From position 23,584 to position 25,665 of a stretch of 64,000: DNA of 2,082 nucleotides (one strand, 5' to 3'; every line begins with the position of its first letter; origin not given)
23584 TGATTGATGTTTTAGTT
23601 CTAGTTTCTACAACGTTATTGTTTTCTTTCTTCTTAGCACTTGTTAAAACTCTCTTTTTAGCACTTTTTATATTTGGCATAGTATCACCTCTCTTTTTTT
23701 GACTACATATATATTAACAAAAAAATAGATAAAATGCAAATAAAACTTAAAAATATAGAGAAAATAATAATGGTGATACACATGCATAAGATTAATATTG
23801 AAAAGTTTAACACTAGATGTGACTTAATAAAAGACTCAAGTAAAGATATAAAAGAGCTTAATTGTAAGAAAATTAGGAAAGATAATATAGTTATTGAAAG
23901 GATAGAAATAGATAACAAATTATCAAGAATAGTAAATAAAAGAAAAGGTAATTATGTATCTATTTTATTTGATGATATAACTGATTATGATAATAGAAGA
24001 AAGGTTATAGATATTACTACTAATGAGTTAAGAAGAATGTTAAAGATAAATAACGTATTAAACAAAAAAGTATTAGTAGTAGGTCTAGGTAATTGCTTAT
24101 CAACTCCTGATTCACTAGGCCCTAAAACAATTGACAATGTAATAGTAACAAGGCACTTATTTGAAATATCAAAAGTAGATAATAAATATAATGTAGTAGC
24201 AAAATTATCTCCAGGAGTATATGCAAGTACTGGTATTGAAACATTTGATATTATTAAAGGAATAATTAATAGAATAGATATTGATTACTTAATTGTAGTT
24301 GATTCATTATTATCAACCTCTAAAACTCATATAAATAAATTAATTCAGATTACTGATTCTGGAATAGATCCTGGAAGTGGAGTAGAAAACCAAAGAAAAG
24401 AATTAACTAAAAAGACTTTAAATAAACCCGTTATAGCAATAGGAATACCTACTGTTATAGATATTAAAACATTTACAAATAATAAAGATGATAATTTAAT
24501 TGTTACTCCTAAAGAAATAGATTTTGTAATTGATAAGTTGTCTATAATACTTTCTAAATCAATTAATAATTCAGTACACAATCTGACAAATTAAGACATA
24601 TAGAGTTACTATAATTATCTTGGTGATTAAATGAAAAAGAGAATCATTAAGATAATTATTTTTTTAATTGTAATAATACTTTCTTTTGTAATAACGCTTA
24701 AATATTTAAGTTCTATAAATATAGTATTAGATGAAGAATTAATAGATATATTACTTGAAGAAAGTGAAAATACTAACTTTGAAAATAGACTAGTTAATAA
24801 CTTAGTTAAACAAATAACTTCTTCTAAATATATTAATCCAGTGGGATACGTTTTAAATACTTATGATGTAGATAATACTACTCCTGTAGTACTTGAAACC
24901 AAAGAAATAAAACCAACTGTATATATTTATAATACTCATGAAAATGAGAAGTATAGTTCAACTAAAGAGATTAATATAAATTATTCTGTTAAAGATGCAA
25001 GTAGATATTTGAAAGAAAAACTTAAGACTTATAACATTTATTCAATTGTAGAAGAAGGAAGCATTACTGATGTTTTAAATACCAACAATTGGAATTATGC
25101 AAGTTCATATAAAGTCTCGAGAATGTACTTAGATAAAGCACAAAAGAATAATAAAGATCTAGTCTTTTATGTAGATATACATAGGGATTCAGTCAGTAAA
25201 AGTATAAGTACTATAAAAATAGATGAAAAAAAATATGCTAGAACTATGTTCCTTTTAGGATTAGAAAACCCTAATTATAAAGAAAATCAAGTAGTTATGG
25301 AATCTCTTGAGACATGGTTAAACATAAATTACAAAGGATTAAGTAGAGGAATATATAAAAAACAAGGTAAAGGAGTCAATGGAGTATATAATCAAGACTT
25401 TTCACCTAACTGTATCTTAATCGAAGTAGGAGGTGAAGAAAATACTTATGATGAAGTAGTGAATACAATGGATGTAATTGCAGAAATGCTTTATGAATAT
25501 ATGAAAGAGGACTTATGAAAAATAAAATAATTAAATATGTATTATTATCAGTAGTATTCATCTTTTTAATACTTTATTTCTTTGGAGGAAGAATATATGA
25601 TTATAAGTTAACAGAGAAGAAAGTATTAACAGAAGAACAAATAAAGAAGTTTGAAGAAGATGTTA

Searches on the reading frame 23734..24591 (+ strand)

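Call 8: search_protein_families(library=pfam, proteins=[window:23734-24591:+], max_evalue=0.001)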
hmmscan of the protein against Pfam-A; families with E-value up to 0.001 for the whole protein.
window:23734-24591:+ (286 aa): 1 family
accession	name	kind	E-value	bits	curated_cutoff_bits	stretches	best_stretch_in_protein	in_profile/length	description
PF03418.19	Peptidase_A25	-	1.7e-66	225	27.8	1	33-250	15-237/353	Germination protease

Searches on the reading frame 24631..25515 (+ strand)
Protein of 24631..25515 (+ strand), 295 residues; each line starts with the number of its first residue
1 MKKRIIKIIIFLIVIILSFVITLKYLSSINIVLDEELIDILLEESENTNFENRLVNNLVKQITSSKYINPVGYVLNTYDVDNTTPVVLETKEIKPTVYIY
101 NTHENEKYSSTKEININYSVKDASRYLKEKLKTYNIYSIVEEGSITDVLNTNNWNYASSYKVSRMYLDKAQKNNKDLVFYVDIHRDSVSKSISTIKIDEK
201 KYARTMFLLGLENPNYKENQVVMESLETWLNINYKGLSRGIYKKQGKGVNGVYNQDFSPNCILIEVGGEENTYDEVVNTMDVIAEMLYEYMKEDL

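Call 8: search_protein_families(library=pfam, proteins=[window:24631-25515:+], max_evalue=0.001)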
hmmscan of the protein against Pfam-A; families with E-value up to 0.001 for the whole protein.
window:24631-25515:+ (295 aa): 1 family
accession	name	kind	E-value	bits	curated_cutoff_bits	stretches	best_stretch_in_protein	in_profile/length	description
PF07454.18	SpoIIP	-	3.9e-50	171.3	24.4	1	66-287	74-268/269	Stage II sporulation protein P (SpoIIP)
